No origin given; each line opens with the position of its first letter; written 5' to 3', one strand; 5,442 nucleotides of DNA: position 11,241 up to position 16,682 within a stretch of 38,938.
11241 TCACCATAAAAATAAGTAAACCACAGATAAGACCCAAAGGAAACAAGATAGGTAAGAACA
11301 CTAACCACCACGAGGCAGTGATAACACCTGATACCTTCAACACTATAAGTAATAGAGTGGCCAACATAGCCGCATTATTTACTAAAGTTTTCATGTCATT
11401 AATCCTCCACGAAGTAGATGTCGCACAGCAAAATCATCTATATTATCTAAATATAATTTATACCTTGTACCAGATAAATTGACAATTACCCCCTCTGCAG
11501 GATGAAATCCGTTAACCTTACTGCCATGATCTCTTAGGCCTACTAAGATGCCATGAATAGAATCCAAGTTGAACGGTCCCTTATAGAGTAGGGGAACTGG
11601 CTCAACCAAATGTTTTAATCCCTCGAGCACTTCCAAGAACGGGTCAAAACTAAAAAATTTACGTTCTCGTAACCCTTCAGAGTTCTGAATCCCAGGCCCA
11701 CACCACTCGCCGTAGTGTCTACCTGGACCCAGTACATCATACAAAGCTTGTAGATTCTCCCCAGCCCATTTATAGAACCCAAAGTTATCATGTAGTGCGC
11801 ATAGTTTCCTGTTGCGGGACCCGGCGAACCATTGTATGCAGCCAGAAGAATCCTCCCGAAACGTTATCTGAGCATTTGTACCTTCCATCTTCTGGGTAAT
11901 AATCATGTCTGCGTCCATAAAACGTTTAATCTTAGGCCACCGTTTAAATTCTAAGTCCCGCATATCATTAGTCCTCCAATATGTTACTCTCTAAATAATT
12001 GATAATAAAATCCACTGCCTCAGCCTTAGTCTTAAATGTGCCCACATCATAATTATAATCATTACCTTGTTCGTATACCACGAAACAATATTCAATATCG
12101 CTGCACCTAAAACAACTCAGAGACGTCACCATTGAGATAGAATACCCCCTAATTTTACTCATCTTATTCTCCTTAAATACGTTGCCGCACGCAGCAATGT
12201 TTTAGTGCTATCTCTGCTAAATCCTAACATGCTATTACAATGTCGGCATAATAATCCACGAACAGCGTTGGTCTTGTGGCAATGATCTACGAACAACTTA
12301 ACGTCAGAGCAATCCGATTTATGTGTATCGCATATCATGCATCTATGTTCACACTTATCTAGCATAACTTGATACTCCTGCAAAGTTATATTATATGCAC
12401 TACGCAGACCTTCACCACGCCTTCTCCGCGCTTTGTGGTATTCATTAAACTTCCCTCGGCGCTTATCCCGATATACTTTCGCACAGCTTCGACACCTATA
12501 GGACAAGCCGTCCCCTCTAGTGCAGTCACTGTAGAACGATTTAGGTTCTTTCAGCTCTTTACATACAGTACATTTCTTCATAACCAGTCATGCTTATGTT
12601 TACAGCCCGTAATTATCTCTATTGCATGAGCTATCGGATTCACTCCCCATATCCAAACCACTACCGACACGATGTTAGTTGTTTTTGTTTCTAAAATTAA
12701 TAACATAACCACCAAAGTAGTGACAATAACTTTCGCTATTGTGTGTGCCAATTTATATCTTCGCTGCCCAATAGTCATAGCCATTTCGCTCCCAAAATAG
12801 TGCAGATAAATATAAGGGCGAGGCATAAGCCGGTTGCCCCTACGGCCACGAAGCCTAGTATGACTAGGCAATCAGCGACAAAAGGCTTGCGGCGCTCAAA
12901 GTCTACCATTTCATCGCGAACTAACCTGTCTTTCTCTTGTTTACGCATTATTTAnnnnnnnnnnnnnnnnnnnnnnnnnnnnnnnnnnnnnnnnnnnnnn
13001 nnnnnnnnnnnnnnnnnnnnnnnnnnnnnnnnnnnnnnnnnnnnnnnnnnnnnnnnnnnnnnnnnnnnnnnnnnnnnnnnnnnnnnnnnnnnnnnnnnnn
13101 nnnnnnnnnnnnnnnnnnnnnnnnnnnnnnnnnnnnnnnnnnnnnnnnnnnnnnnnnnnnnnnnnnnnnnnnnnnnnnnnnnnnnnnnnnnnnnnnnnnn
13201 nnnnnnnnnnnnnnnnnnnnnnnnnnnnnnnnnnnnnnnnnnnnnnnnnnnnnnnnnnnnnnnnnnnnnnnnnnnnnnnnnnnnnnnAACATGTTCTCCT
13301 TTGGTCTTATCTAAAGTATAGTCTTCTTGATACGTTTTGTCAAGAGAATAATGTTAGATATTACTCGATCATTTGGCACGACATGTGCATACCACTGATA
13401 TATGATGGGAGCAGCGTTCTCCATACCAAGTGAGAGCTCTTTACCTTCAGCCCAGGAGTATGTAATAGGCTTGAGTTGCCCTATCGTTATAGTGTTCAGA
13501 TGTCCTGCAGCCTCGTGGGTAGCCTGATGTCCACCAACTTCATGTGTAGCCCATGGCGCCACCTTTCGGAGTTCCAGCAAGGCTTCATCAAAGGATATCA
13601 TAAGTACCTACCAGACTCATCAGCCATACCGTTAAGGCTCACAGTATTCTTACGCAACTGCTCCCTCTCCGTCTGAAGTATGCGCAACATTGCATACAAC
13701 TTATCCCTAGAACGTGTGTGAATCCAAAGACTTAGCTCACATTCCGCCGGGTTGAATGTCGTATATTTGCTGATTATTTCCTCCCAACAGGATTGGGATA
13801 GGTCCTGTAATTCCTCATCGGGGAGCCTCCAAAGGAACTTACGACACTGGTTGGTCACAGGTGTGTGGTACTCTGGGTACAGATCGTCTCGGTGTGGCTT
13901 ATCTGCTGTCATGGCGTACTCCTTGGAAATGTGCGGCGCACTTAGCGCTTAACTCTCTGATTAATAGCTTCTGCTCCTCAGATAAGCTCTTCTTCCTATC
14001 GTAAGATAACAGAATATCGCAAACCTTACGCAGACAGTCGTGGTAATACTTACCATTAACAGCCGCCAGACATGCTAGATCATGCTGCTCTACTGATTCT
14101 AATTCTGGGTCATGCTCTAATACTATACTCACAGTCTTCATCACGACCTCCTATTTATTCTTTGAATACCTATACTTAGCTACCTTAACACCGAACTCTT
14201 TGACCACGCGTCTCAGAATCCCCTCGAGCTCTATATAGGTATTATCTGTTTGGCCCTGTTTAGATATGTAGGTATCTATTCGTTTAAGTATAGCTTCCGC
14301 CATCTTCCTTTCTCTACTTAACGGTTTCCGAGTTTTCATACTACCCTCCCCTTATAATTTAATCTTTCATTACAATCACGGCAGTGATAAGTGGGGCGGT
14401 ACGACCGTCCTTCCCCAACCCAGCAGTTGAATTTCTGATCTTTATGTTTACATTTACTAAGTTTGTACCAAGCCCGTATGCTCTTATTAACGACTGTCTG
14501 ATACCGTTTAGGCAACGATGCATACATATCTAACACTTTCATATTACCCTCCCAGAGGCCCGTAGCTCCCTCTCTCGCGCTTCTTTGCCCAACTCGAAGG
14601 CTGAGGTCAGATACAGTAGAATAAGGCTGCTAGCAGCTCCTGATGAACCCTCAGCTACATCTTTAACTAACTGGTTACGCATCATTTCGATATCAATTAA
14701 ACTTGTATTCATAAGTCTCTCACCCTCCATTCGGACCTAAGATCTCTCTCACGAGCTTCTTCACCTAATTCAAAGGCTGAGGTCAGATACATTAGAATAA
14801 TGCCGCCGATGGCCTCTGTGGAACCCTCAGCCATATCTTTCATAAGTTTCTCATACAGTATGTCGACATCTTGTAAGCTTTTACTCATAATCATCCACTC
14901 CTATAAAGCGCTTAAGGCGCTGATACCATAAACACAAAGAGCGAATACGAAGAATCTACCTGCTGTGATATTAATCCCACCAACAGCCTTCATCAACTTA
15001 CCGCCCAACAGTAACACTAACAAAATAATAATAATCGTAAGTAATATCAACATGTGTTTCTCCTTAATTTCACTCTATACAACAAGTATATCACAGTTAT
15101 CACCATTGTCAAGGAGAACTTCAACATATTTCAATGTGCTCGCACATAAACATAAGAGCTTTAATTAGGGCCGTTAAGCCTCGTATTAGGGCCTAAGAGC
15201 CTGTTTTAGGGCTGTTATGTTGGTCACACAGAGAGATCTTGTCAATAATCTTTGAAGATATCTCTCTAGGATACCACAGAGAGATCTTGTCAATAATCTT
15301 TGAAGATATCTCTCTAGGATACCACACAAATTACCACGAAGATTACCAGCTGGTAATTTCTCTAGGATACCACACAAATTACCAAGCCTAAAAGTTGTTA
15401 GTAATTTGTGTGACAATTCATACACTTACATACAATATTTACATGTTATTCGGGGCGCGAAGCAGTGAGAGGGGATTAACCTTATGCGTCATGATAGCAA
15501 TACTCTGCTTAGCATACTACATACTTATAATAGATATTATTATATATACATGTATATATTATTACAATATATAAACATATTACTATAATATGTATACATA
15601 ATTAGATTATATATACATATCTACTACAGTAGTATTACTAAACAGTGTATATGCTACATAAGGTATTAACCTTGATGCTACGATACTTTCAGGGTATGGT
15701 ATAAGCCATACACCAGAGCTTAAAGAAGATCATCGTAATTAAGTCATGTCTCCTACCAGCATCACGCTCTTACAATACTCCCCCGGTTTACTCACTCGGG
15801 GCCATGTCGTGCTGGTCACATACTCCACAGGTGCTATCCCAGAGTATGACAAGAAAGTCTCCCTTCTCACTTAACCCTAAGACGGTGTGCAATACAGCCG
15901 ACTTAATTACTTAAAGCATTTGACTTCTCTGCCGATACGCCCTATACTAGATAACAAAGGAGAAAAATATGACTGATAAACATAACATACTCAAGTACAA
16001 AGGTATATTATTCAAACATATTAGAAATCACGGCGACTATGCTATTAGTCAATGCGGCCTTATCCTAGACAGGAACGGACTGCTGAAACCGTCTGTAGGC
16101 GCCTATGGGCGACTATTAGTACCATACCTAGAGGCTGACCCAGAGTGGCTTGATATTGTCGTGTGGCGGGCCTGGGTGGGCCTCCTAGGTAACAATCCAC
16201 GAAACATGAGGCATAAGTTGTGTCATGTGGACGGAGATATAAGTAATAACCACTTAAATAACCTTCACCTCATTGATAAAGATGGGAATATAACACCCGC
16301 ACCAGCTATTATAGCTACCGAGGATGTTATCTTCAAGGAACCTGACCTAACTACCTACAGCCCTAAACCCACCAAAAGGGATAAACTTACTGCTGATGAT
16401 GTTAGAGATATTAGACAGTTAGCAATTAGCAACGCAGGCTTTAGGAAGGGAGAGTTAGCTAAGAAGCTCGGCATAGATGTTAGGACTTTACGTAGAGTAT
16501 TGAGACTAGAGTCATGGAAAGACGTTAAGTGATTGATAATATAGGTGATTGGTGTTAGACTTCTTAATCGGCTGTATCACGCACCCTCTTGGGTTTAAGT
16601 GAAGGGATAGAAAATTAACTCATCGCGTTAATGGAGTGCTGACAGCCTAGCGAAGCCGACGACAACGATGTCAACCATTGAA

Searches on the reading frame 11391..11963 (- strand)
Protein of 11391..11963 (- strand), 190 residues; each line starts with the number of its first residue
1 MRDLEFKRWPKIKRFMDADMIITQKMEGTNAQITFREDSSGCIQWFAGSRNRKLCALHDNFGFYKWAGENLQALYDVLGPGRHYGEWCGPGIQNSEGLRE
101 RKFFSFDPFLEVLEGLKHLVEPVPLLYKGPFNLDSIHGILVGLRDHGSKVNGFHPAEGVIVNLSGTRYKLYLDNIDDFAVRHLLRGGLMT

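Call 12: search_protein_families(library=phrogs, proteins=[window:11391-11963:-], max_evalue=0.001)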
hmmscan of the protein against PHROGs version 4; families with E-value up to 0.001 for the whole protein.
window:11391-11963:- (190 aa): 1 family
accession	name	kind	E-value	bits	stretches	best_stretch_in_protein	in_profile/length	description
phrog_548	-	DNA, RNA and nucleotide metabolism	8.4e-18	65.6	1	5-109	2-129/341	RNA ligase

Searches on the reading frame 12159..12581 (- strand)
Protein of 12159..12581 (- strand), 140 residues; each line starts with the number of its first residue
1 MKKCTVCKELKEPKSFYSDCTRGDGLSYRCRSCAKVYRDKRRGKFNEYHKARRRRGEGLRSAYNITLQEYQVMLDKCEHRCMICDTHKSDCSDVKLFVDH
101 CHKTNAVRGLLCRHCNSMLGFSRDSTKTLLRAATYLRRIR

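Call 58: search_protein_families(library=pfam, proteins=[window:12159-12581:-], max_evalue=0.01)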
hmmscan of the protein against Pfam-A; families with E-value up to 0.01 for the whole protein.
window:12159-12581:- (140 aa): 1 family
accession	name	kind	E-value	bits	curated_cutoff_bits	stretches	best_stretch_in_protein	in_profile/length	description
PF02945.21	Endonuclease_7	-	2.1e-20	72.9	23.6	1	59-137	4-81/82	Recombination endonuclease VII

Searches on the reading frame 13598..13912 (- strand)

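Call 58: search_protein_families(library=pfam, proteins=[window:13598-13912:-], max_evalue=0.01)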
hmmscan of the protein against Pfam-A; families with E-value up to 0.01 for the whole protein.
window:13598-13912:- (104 aa): 1 family
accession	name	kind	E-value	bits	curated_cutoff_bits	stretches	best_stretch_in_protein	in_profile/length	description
PF04542.20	Sigma70_r2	-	0.0021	18.3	24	1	11-77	1-66/71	Sigma-70 region 2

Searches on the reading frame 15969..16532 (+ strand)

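Call 58: search_protein_families(library=pfam, proteins=[window:15969-16532:+], max_evalue=0.01)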
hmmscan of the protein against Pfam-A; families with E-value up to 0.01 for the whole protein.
window:15969-16532:+ (187 aa): 2 families
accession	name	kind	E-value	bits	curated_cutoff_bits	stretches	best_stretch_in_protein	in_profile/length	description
PF00376.29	MerR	-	0.0031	17.7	28.2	0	161-176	3-18/38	MerR family regulatory protein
PF02954.25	HTH_8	-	0.0053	16.9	22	1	152-176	13-37/42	Bacterial regulatory protein, Fis family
